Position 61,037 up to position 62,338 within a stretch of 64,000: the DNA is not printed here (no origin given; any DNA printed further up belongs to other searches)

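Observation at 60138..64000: Wzt with C-terminal binding domain next to an O-methyltransferase and an LpxL-like acyltransferase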

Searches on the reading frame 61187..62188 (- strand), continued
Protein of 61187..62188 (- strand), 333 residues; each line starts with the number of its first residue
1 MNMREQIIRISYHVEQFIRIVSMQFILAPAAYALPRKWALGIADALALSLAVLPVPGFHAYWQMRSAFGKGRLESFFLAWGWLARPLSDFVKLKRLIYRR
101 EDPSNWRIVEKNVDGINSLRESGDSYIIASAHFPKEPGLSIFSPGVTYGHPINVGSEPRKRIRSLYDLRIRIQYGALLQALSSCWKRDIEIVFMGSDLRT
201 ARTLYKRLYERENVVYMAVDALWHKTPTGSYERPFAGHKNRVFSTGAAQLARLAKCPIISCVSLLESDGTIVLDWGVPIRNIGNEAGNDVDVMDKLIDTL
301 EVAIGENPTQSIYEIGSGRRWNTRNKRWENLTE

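Call 27: search_protein_families(library=pfam, proteins=[L013:8247-9287:-, L013:9282-9908:+, L013:11540-12529:-, L013:12769-14250:-, L013:15176-17656:-, L013:17650-18123:-, L013:18162-18836:-, L013:3053-4063:-, L002:11092-11754:+, L002:12163-13947:+], max_evalue=0.001)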
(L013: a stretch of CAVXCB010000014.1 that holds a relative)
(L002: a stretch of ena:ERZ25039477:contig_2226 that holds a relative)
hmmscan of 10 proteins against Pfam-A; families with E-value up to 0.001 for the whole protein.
L013:8247-9287:- (346 aa): 4 families
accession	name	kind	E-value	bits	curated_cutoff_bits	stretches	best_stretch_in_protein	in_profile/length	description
PF08541.16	ACP_syn_III_C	-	2.2e-28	98.7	26.6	1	252-341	1-90/90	3-Oxoacyl-[acyl-carrier-protein (ACP)] synthase III C terminal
PF08545.16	ACP_syn_III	-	2.2e-23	82.4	24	1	108-191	1-80/80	3-Oxoacyl-[acyl-carrier-protein (ACP)] synthase III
PF00195.25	Chal_sti_synt_N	-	5.3e-08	33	27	1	36-170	84-223/225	Chalcone and stilbene synthases, N-terminal domain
PF08392.18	FAE1_CUT1_RppA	-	0.00041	20.2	27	0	53-170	84-205/290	FAE1/Type III polyketide synthase-like protein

L013:9282-9908:+ (208 aa): 0 families

L013:11540-12529:- (329 aa): 1 family
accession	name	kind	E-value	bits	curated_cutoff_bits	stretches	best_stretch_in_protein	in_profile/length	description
PF13231.12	PMT_2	-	2.5e-07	31.5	26.1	1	7-162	2-154/160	Dolichyl-phosphate-mannose-protein mannosyltransferase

L013:12769-14250:- (493 aa): 4 families
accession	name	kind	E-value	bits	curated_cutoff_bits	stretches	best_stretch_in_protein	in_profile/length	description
PF04820.20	Trp_halogenase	-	4.4e-25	88.9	21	2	124-353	143-349/458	Tryptophan halogenase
PF01494.25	FAD_binding_3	-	1e-16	61.5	22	1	22-348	2-308/349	FAD binding domain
PF01266.30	DAO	-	1.1e-07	32.1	27.9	1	24-54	2-33/353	FAD dependent oxidoreductase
PF13450.12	NAD_binding_8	-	2.1e-05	25.1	21.9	1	26-53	1-28/68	NAD(P)-binding Rossmann-like domain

L013:15176-17656:- (826 aa): 0 families

L013:17650-18123:- (157 aa): 0 families

L013:18162-18836:- (224 aa): 4 families
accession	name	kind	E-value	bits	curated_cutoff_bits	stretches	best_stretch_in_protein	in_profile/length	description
PF00441.29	Acyl-CoA_dh_1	-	4.6e-41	140.9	22.4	1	73-219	1-147/150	Acyl-CoA dehydrogenase, C-terminal domain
PF08028.16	Acyl-CoA_dh_2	-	5.6e-14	53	22.7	1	90-210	3-133/134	Acyl-CoA dehydrogenase, C-terminal domain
PF02770.24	Acyl-CoA_dh_M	-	3.5e-08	33.9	33.3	1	2-61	38-97/97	Acyl-CoA dehydrogenase, middle domain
PF22924.1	ACOX_C_alpha1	-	2.3e-05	24.7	27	0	82-212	3-159/169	Acyl-CoA oxidase, C-alpha1 domain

L013:3053-4063:- (336 aa): 2 families
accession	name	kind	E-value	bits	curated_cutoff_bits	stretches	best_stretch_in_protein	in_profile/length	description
PF00535.33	Glycos_transf_2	-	3.7e-23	82.7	23.3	1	60-229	1-163/168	Glycosyl transferase family 2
PF13641.12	Glyco_tranf_2_3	-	6.8e-13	49.6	27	1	59-280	3-216/230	Glycosyltransferase like family 2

L002:11092-11754:+ (220 aa): 0 families

L002:12163-13947:+ (594 aa): 0 families

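Call 36: predict_structure(alignment_id=A1)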
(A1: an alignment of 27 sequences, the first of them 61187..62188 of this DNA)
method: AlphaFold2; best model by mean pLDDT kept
length: 333 residues; sequences in the alignment: 27
mean_pLDDT: 92.6   pTM: 0.89
mean pLDDT of the five models: 92.6, 92.3, 92.0, 91.7, 91.7
residues with pLDDT >= 90: 271; 70-90: 57; 50-70: 5; < 50: 0
segments of 3 or more residues with pLDDT < 50: none
pLDDT, mean of each block of 10 residues (from residue 1): 83 93 98 97 95 84 92 95 96 97 95 96 95 94 93 89 93 95 91 82 94 95 88 94 94 95 95 96 84 95 95 92 94 66
secondary structure, 60 per line:
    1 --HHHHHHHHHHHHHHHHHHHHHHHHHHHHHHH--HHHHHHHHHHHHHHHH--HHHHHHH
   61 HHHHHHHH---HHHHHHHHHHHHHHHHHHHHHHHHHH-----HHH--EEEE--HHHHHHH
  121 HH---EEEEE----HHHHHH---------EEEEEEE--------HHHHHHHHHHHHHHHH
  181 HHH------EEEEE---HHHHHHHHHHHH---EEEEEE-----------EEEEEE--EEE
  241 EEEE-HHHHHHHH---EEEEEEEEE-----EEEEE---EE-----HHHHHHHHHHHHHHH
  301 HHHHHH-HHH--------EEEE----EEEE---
elements in order: H3-33 H36-51 H54-68 H72-97 E108-111 H114-122 E126-130 H135-140 E150-156 H165-183 E190-194 H198-209 E213-218 E230-235 E238-244 H246-253 E257-265 E271-275 H286-306 E319-322 E327-330
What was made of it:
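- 61187..62188 (-): LpxL/PatA-fold acyltransferase; first gene of the cassette. pLDDT 92.6 (call 36).
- On LpxL/LpxM/PatA late acyltransferases (LPLAT superfamily, PF03279): Model pLDDT is 92.6 (call 36).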

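Call 37: search_solved_structures(query=L013:12769-14250:-, max_evalue=0.00001)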
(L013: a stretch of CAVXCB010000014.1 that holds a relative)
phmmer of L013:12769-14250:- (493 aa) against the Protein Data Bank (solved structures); distinct sequences matched with E-value up to 0.00001: 17.
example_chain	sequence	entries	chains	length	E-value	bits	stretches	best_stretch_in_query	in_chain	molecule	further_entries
5buk_A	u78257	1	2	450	6e-164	549.7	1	19-449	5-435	FADH2-dependent halogenase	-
7fco_A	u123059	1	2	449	1.8e-162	544.9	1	20-449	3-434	ChlB4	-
5dbj_E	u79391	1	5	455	5.4e-162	543.3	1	15-449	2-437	FADH2-dependent halogenase PltA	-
8zop_A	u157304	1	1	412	2.7e-40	141.9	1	21-393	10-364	Halogenase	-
3i3l_A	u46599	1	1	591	4.8e-37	131.2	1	23-395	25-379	Alkylhalidase CmlS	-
3e1t_A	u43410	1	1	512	5.7e-37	130.9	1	22-400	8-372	Halogenase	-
5bul_A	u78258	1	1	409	1.8e-32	116.1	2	134-434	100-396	flavin-dependent halogenase triple mutant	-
3nix_A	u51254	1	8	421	4.2e-31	111.6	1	23-430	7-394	Flavoprotein/dehydrogenase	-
5bva_A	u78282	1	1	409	7.1e-30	107.5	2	134-428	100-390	flavin-dependent halogenase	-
8gu0_A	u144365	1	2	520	9.2e-29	103.8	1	23-364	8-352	Non-heme halogenase radH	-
7v0b_A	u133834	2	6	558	1.3e-11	47.3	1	18-346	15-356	Tetracycline 7-halogenase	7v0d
7xgb_A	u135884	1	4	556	1.4e-11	47.2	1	19-346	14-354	Tetracycline 7-halogenase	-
6bza_A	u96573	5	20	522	6.3e-10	41.7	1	21-347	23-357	Halogenase PltM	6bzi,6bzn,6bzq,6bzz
6bzt_A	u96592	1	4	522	6.8e-10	41.6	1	21-347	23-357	Halogenase PltM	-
3oz2_A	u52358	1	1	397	4.3e-09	39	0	133-358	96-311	Digeranylgeranylglycerophospholipid reductase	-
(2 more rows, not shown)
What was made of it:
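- Closest known: Prolyl-carrier-protein oxidation cassettes. Same: The related locus L013 even has a PltA/Mpy16-type halogenase (call 37).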

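Call 39: fold_search(model_id=the predicted structure, library=pdb)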
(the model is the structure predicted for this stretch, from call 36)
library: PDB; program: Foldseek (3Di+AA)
matches with E <= 10: 466; with E <= 0.001: 15
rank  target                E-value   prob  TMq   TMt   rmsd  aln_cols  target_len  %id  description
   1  5knk                  1.4e-09  1.00  0.52  0.53   6.2       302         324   10  Lipid A secondary acyltransferase LpxM from Acinetobacter baumannii with catalytic residue substitution (E127A) (released 2016-09-28)
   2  5kn7                  4.5e-09  1.00  0.52  0.54   6.2       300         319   12  Lipid A secondary acyltransferase LpxM from Acinetobacter baumannii (released 2016-09-28)
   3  5oce_A                1.5e-08  1.00  0.53  0.67   6.2       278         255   15  THE MOLECULAR MECHANISM OF SUBSTRATE RECOGNITION AND CATALYSIS OF THE MEMBRANE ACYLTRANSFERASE PatA -- Complex of PatA (released 2017-12-27)
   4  5f31                  2.3e-08  1.00  0.56  0.70   4.4       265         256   15  Crystal structure of membrane associated PatA from Mycobacterium smegmatis in complex with palmitate - P 42 21 2 space g (released 2016-03-09)
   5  5f2z_A                2.6e-08  1.00  0.52  0.66   5.0       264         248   14  Crystal structure of membrane associated PatA from Mycobacterium smegmatis in complex with palmitate - P21 space group (released 2016-03-09)
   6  5f2t_B                2.8e-08  1.00  0.52  0.64   5.0       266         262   14  Crystal structure of membrane associated PatA from Mycobacterium smegmatis in complex with palmitate - C 2 space group (released 2016-03-09)
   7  5oce_B                2.9e-08  1.00  0.54  0.69   4.4       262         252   15  THE MOLECULAR MECHANISM OF SUBSTRATE RECOGNITION AND CATALYSIS OF THE MEMBRANE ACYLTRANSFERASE PatA -- Complex of PatA (released 2017-12-27)
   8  5f2z_C                4.3e-08  1.00  0.52  0.68   4.8       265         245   14  Crystal structure of membrane associated PatA from Mycobacterium smegmatis in complex with palmitate - P21 space group (released 2016-03-09)
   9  7ojt_A                4.8e-08  1.00  0.54  0.69   4.4       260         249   15  Crystal structure of unliganded PatA, a membrane associated acyltransferase from Mycobacterium smegmatis (released 2021-10-27)
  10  5f2t_A                5.1e-08  1.00  0.53  0.68   4.5       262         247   14  Crystal structure of membrane associated PatA from Mycobacterium smegmatis in complex with palmitate - C 2 space group (released 2016-03-09)
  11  5f2z_D                7.4e-08  1.00  0.52  0.65   5.1       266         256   15  Crystal structure of membrane associated PatA from Mycobacterium smegmatis in complex with palmitate - P21 space group (released 2016-03-09)
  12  5f2z_B                9.8e-08  1.00  0.53  0.67   4.8       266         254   15  Crystal structure of membrane associated PatA from Mycobacterium smegmatis in complex with palmitate - P21 space group (released 2016-03-09)
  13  5f34_C                1.5e-07  1.00  0.52  0.66   4.9       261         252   14  Crystal structure of membrane associated PatA from Mycobacterium smegmatis in complex with S-hexadecyl Coenzyme A - P2 (released 2016-03-09)
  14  5f34_A                3.1e-07  1.00  0.51  0.65   4.9       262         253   14  Crystal structure of membrane associated PatA from Mycobacterium smegmatis in complex with S-hexadecyl Coenzyme A - P2 (released 2016-03-09)
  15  8ia1_A                7.0e-06  1.00  0.37  0.35  11.6       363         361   13  plastidial glycerol-3-phosphate acyltransferases (GPAT) from the green alga Myrmecia incisa (released 2024-02-07)
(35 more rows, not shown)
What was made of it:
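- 61187..62188 (-): Foldseek finds LpxM at 1.4e-9 (call 39).
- On LpxL/LpxM/PatA late acyltransferases (LPLAT superfamily, PF03279): Foldseek gives probability 1.00 (call 39).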

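Call 61: search_protein_families(library=pfam, proteins=[L004:17095-18747:+, L012:2918-3901:+, L012:3969-4982:+], max_evalue=0.001)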
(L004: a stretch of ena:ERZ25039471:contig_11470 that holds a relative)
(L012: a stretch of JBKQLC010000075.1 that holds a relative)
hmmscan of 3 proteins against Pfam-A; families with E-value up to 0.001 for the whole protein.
L004:17095-18747:+ (550 aa): 0 families

L012:2918-3901:+ (327 aa): 0 families

L012:3969-4982:+ (337 aa): 2 families
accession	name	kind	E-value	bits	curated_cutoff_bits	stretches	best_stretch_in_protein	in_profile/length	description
PF24793.1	GINT1_N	-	1.2e-64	218.7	27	1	52-325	8-303/304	Glucosamine inositolphosphorylceramide transferase 1, N-terminal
PF04616.20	Glyco_hydro_43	-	1.2e-05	25.3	32.2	0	183-224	4-45/288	Glycosyl hydrolases family 43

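Call 79: find_encoding_contigs(protein=P0047, flank=10000, max_places=1)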
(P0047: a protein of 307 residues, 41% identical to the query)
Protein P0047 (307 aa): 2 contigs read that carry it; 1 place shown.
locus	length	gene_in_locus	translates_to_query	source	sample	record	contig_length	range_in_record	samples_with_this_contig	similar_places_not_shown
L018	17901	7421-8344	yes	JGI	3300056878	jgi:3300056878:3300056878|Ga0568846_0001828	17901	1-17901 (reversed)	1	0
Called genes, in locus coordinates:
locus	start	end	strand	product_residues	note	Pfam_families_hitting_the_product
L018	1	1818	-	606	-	?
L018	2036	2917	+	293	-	PF00005:ABC_tran, PF13304:AAA_21 (weak)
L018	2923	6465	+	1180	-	PF12679:ABC2_membrane_2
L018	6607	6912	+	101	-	PF13453:Zn_ribbon_TFIIB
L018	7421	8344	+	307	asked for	PF03279:Lip_A_acyltrans (weak)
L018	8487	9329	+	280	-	-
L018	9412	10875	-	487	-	PF00753:Lactamase_B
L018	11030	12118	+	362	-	PF08450:SGL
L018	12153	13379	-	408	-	PF01266:DAO, PF06039:Mqo (faint), PF13450:NAD_binding_8 (weak)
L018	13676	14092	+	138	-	PF19649:DUF6152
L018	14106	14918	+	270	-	-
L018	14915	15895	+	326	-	-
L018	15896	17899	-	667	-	?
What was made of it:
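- L018, a distant acyltransferase homologue, has no carrier-protein genes nearby (call 79).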

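Call 80: find_encoding_contigs(protein=P0026, flank=10000, max_places=1)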
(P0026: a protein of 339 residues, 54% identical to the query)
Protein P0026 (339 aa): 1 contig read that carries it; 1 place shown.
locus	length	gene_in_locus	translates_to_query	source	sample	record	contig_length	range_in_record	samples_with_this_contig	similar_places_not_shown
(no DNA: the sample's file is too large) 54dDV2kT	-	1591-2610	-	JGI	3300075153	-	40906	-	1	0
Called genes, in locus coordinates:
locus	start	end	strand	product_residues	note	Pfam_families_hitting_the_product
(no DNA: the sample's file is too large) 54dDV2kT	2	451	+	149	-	?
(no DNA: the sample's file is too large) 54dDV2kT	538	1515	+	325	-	PF13480:Acetyltransf_6 (weak)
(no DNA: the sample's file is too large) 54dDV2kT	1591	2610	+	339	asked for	-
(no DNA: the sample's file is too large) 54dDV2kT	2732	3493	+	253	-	PF22624:AASDHPPT_N (weak), PF01648:ACPS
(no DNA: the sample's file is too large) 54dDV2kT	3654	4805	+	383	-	PF02771:Acyl-CoA_dh_N, PF02770:Acyl-CoA_dh_M, PF00441:Acyl-CoA_dh_1, PF08028:Acyl-CoA_dh_2, PF22924:ACOX_C_alpha1 (faint)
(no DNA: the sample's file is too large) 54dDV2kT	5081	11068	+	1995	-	PF00501:AMP-binding, PF05050:Methyltransf_21, PF00550:PP-binding, PF00668:Condensation, PF00501:AMP-binding, PF13193:AMP-binding_C, PF00550:PP-binding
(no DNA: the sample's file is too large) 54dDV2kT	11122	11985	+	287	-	PF00535:Glycos_transf_2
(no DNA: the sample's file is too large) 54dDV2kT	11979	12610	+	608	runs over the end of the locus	PF01636:APH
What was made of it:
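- The P0026 locus holds a PPTase, ACAD and a 1995-aa NRPS (call 80). Relatives of the cassette occur with halogenase/KSIII genes (L013) and with NRPS genes (the P0026 locus) (calls 27, 37, 80).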

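Call 82: search_protein_families(library=ncbifam, proteins=[L006:7672-8979:+], max_evalue=0.00001)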
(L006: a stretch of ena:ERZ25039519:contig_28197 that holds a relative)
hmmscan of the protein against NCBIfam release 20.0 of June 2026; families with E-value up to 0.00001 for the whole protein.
L006:7672-8979:+ (435 aa): 68 families (the best 25 are shown)
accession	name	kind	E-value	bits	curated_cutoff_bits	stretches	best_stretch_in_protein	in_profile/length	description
NF004856.0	PRK06209.1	equivalog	4e-221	734.3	486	1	2-435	7-441/450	glutamate-1-semialdehyde 2,1-aminomutase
NF000818.0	PRK00062.1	subfamily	8.7e-72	242.1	398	1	2-407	2-424/429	glutamate-1-semialdehyde 2,1-aminomutase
NF041362.1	GntE_guanitoxin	equivalog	2.3e-69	234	525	1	2-399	4-425/426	guanitoxin biosynthesis PLP-dependent transaminase GntE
TIGR00713.1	hemL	equivalog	1.2e-67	228.4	527.3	1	6-406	2-419/423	glutamate-1-semialdehyde 2,1-aminomutase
NF009055.0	PRK12389.1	equivalog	1.8e-55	188.3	637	1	1-407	1-425/431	glutamate-1-semialdehyde 2,1-aminomutase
TIGR00707.1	argD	subfamily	2.7e-37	128.5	410.05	1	38-402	12-379/381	acetylornithine/succinylornithine family transaminase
NF005993.0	PRK08117.1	subfamily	3.9e-36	124.6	574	2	176-348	189-361/433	aspartate aminotransferase family protein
NF001864.0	PRK00615.1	equivalog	2.5e-34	118.6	706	1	9-336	10-345/433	glutamate-1-semialdehyde aminotransferase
NF006368.0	PRK08593.1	equivalog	4.6e-34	117.8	570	2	179-416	194-431/448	aspartate aminotransferase family protein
NF004426.0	PRK05769.1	equivalog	1.8e-33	116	552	2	190-382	219-405/441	acetyl ornithine aminotransferase family protein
NF002797.0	PRK02936.1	equivalog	4.8e-32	111.1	496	1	39-339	15-312/385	acetylornithine transaminase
NF005812.0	PRK07678.1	subfamily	7.2e-31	107.3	488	2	185-365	206-391/451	aminotransferase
NF002874.0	PRK03244.1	equivalog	1e-29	103.6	457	1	38-333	28-322/399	acetylornithine transaminase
TIGR00700.1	GABAtrnsam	equivalog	3.3e-29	101.7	506.65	2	190-337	195-336/420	4-aminobutyrate--2-oxoglutarate transaminase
NF005453.0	PRK07046.1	subfamily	5.5e-29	101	425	1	30-360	52-391/453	transaminase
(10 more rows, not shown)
